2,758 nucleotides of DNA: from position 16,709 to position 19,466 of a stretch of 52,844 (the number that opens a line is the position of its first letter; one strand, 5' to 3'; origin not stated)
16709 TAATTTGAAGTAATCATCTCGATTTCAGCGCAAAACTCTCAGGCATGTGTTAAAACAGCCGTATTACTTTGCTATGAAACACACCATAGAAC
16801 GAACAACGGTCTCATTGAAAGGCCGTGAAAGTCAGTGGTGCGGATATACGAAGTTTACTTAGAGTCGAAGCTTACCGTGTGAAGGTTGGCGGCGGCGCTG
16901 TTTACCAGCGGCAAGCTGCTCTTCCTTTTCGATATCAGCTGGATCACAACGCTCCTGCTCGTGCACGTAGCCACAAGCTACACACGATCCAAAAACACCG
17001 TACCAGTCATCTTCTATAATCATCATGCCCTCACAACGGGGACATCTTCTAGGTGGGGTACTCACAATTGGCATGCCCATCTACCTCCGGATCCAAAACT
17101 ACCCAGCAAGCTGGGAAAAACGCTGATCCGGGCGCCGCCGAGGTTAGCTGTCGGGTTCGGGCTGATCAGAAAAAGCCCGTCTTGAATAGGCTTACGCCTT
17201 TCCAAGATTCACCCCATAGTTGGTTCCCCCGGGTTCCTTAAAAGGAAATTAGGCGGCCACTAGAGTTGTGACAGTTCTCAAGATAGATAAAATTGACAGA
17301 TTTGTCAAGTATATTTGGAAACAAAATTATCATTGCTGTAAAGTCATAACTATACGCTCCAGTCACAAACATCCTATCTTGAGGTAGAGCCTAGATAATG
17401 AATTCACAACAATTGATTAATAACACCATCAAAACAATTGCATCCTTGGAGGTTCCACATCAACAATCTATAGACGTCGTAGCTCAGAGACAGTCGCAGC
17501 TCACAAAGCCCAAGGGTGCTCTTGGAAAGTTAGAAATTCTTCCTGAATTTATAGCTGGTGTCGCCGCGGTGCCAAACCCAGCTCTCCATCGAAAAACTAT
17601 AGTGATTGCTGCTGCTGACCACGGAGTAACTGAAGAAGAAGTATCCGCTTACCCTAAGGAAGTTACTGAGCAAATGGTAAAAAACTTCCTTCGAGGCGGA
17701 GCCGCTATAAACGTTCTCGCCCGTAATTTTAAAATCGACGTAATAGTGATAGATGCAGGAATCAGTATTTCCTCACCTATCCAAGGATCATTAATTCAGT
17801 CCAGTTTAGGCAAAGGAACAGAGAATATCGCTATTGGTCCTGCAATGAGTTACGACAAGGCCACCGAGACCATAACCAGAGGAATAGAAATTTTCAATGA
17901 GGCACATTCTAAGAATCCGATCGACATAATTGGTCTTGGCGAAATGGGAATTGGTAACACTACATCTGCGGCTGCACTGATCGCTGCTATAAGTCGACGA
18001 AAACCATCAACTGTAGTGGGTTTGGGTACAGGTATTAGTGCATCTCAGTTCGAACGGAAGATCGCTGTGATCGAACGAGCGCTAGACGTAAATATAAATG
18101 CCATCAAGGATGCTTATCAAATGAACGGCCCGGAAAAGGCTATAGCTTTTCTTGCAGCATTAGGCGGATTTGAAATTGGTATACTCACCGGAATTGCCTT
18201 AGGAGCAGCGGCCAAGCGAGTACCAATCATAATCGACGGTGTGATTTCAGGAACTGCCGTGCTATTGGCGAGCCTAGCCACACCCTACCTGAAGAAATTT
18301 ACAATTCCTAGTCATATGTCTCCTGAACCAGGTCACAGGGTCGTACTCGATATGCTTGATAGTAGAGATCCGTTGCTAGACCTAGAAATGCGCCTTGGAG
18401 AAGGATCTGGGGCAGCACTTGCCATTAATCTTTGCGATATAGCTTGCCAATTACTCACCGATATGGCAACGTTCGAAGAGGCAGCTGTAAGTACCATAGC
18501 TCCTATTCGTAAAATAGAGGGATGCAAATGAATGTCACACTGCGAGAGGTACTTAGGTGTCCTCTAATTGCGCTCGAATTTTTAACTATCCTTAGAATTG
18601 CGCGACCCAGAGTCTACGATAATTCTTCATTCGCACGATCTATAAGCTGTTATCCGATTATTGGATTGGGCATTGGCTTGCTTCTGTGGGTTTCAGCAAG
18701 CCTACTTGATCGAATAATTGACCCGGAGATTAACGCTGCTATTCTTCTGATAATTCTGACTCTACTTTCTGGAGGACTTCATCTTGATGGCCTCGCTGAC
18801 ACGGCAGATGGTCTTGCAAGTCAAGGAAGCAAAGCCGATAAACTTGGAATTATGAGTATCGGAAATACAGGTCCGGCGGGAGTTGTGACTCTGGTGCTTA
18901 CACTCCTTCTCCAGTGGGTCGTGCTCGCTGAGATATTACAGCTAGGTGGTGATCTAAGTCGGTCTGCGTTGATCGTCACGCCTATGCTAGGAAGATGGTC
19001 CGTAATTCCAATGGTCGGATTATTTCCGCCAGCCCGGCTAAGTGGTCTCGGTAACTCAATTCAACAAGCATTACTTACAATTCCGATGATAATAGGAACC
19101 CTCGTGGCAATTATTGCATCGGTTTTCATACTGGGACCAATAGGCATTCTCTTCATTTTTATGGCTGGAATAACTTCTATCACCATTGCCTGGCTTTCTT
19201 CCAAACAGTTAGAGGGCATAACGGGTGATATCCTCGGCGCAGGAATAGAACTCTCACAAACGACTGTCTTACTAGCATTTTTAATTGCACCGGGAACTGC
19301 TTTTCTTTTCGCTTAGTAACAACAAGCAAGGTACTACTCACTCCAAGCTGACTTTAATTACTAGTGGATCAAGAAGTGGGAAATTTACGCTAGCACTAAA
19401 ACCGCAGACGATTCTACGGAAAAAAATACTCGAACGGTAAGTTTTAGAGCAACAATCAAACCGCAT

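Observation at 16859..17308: Candidate riboswitch-like leader controlling a 73-aa zinc-ribbon ORF, divergent from cobT-cobS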

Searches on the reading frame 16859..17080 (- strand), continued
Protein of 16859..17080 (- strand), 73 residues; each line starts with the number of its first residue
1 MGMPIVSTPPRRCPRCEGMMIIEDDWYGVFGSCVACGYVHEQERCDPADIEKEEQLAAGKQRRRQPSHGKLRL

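Call 72: fold_search(model_id=the predicted structure, library=pdb)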
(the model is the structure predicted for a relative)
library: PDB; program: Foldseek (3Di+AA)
matches with E <= 10: 236; with E <= 0.001: 0
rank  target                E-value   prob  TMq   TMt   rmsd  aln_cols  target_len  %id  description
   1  9k2g_I                1.6e-01  0.99  0.14  0.49   8.8        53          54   26  Human RNA Polymerase III de novo transcribing complex 13 (TC13) (released 2025-04-16)
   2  7a6h_I                2.5e-01  0.98  0.14  0.26   8.3        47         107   28  Cryo-EM structure of human apo RNA Polymerase III (released 2021-02-03)
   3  9fsr_J                3.2e-01  0.95  0.14  0.46   8.8        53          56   26  RNA Polymerase III Class III Open Mini Pre-initiation Complex 1 (OC1-mini) (released 2025-01-15)
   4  3how_I                3.6e-01  0.94  0.16  0.27   7.7        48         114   23  Complete RNA polymerase II elongation complex III with a T-U mismatch and a frayed RNA 3'-uridine (released 2009-07-28)
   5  3cqz_I                4.1e-01  0.95  0.16  0.25   6.9        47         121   28  Crystal structure of 10 subunit RNA polymerase II in complex with the inhibitor alpha-amanitin (released 2008-07-22)
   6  7fji_I                4.3e-01  0.85  0.14  0.26  13.4        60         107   28  human Pol III elongation complex (released 2021-10-27)
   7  6upy_I                5.1e-01  0.93  0.16  0.26   6.9        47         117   28  RNA polymerase II elongation complex with 5-guanidinohydantoin lesion in state 2E (released 2020-06-10)
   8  6blo_I                5.1e-01  0.92  0.17  0.28   7.2        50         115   26  Pol II elongation complex with an abasic lesion at i+1 position (released 2018-02-28)
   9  8ity_I                5.4e-01  0.80  0.14  0.47  14.1        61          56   28  human RNA polymerase III pre-initiation complex closed DNA 1 (released 2023-06-07)
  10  5iy6_I                5.8e-01  0.80  0.17  0.26   9.6        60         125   23  Human holo-PIC in the closed state (released 2016-05-18)
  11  8yoz_B                6.1e-01  0.98  0.14  0.34   1.2        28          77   32  Crystal structure of the small zinc-finger protein ZifS (TTHA0897) from Thermus thermophilus HB8. (released 2025-03-19)
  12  1twa_I                6.5e-01  0.89  0.17  0.26   7.3        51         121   25  RNA polymerase II complexed with ATP (released 2004-11-16)
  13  7d58_I                7.3e-01  0.69  0.14  0.25  13.4        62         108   26  cryo-EM structure of human RNA polymerase III in elongating state (released 2021-02-17)
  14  6gmh_I                8.2e-01  0.85  0.17  0.27   7.2        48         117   23  Structure of activated transcription complex Pol II-DSIF-PAF-SPT6 (released 2018-08-22)
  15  7unc_O                8.7e-01  0.06  0.13  0.16  19.4       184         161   12  Pol II-DSIF-SPT6-PAF1c-TFIIS complex with rewrapped nucleosome (released 2022-10-19)
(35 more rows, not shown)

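Call 76: search_protein_families(library=pfam, proteins=[L071:2461-3513:-, L071:1382-2464:-, L071:576-1385:-, L078:165-1433:-, L078:2866-3666:+, L078:2289-2891:+, L078:1702-2268:+, L007:1582-2697:-, L007:480-1571:-, L007:2844-3629:+], max_evalue=0.00001)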
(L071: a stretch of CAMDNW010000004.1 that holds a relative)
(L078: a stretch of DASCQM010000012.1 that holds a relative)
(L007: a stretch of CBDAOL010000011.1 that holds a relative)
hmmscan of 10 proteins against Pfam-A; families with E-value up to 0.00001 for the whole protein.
L071:2461-3513:- (350 aa): 1 family
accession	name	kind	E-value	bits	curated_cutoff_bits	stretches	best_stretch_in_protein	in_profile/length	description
PF01497.23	Peripla_BP_2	-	4.4e-28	98.7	27.5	1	96-319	1-233/235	Periplasmic binding protein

L071:1382-2464:- (360 aa): 1 family
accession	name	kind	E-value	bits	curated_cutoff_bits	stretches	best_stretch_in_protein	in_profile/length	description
PF01032.23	FecCD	-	4.6e-90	302.2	26.5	1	33-352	2-310/311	FecCD transport family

L071:576-1385:- (269 aa): 2 families
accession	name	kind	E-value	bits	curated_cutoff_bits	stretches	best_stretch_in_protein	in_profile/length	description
PF00005.33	ABC_tran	-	2.2e-33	116.2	25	1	25-174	1-137/137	ABC transporter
PF13304.12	AAA_21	-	1.8e-09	38.5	27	0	139-207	231-302/304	AAA domain, putative AbiEii toxin, Type IV TA system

L078:165-1433:- (422 aa): 1 family
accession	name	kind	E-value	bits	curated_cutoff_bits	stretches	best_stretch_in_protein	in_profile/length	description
PF01032.23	FecCD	-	8.3e-93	311.3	26.5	1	95-414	2-310/311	FecCD transport family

L078:2866-3666:+ (266 aa): 4 families
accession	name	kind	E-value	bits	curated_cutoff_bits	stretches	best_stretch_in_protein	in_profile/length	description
PF13649.12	Methyltransf_25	-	2.7e-15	57.3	27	1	57-154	1-97/97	Methyltransferase domain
PF08241.18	Methyltransf_11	-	1.4e-10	42.1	21.2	1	59-157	2-94/95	Methyltransferase domain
PF08242.18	Methyltransf_12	-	8.8e-09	36.4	30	1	58-156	1-98/98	Methyltransferase domain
PF13489.12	Methyltransf_23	-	2.1e-07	31.2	27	1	46-242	13-163/164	Methyltransferase domain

L078:2289-2891:+ (200 aa): 3 families
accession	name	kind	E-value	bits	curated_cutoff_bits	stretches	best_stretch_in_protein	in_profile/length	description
PF13302.13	Acetyltransf_3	-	2.3e-25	90.3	25.4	1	12-156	1-138/138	Acetyltransferase (GNAT) domain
PF00583.31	Acetyltransf_1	-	4.9e-10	40.1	20.7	1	37-155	6-116/116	Acetyltransferase (GNAT) family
PF13523.12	Acetyltransf_8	-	2.2e-08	34.3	27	1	20-160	3-142/145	Acetyltransferase (GNAT) domain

L078:1702-2268:+ (188 aa): 0 families

L007:1582-2697:- (371 aa): 1 family
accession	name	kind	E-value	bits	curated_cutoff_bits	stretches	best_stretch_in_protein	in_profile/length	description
PF01497.23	Peripla_BP_2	-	3.3e-35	122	27.5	1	119-341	1-232/235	Periplasmic binding protein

L007:480-1571:- (363 aa): 2 families
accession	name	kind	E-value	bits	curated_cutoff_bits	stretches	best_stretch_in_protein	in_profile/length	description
PF01032.23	FecCD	-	3.5e-91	305.9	26.5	1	36-355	2-310/311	FecCD transport family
PF00950.22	ABC-3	-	5e-06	26.7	20.1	0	117-322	41-227/258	ABC 3 transport family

L007:2844-3629:+ (261 aa): 6 families
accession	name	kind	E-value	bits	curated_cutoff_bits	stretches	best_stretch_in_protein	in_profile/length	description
PF13649.12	Methyltransf_25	-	4.6e-19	69.4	27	1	41-137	2-97/97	Methyltransferase domain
PF08241.18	Methyltransf_11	-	1.5e-15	58.1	21.2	1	41-141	1-95/95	Methyltransferase domain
PF08242.18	Methyltransf_12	-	7.4e-13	49.5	30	1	41-139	1-98/98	Methyltransferase domain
PF13847.12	Methyltransf_31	-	2.4e-08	34.2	27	1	39-145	6-113/145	Methyltransferase domain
PF13489.12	Methyltransf_23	-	1.7e-07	31.6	27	1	32-224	15-163/164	Methyltransferase domain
PF01209.24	Ubie_methyltran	-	4e-06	26.8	20.1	1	32-141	67-151/233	ubiE/COQ5 methyltransferase family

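Call 83: search_protein_families(library=padloc, proteins=[window:16859-17080:-, P0153, P0121], max_evalue=0.01)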
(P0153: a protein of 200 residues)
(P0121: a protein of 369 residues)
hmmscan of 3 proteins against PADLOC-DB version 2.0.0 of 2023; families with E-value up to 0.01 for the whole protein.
window:16859-17080:- (73 aa): 0 families

P0153 (200 aa): 0 families

P0121 (369 aa): 0 families

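Call 84: search_protein_families(library=phrogs, proteins=[window:16859-17080:-, P0153, P0121], max_evalue=0.01)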
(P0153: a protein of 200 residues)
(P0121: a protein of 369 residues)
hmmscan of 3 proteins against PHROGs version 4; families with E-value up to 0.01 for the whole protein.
window:16859-17080:- (73 aa): 0 families

P0153 (200 aa): 0 families

P0121 (369 aa): 0 families

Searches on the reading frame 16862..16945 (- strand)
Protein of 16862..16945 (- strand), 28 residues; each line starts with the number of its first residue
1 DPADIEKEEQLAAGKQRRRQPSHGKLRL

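Call 85: search_solved_structures(query=window:16862-16945:-, max_evalue=10, show_alignments=3)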
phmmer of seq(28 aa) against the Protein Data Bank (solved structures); distinct sequences matched with E-value up to 10: 0.

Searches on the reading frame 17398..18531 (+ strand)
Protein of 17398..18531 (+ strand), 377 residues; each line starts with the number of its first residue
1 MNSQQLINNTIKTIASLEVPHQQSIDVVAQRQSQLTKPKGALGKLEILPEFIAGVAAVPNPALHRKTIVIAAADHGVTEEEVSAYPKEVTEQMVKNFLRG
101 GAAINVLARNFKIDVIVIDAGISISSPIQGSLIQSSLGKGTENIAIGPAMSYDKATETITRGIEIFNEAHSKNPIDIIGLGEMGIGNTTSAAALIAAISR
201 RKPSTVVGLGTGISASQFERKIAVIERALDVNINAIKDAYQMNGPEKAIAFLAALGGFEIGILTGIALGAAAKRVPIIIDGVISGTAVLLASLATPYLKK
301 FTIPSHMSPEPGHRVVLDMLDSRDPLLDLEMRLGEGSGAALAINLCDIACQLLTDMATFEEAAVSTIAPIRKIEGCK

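Call 6: search_protein_families(library=pfam, proteins=[window:17398-18531:+], max_evalue=0.1)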
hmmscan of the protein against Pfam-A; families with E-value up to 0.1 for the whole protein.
window:17398-18531:+ (377 aa): 1 family
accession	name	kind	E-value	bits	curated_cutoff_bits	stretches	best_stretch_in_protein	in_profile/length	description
PF02277.22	DBI_PRT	-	9.8e-115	383.7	22.6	1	20-364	4-329/329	Phosphoribosyltransferase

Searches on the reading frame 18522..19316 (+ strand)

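Call 6: search_protein_families(library=pfam, proteins=[window:18522-19316:+], max_evalue=0.1)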
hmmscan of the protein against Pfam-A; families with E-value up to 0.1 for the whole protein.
window:18522-19316:+ (264 aa): 1 family
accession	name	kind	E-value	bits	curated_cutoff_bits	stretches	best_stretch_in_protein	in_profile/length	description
PF02654.20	CobS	-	3.2e-44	152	23.2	1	17-251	1-207/207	Cobalamin-5-phosphate synthase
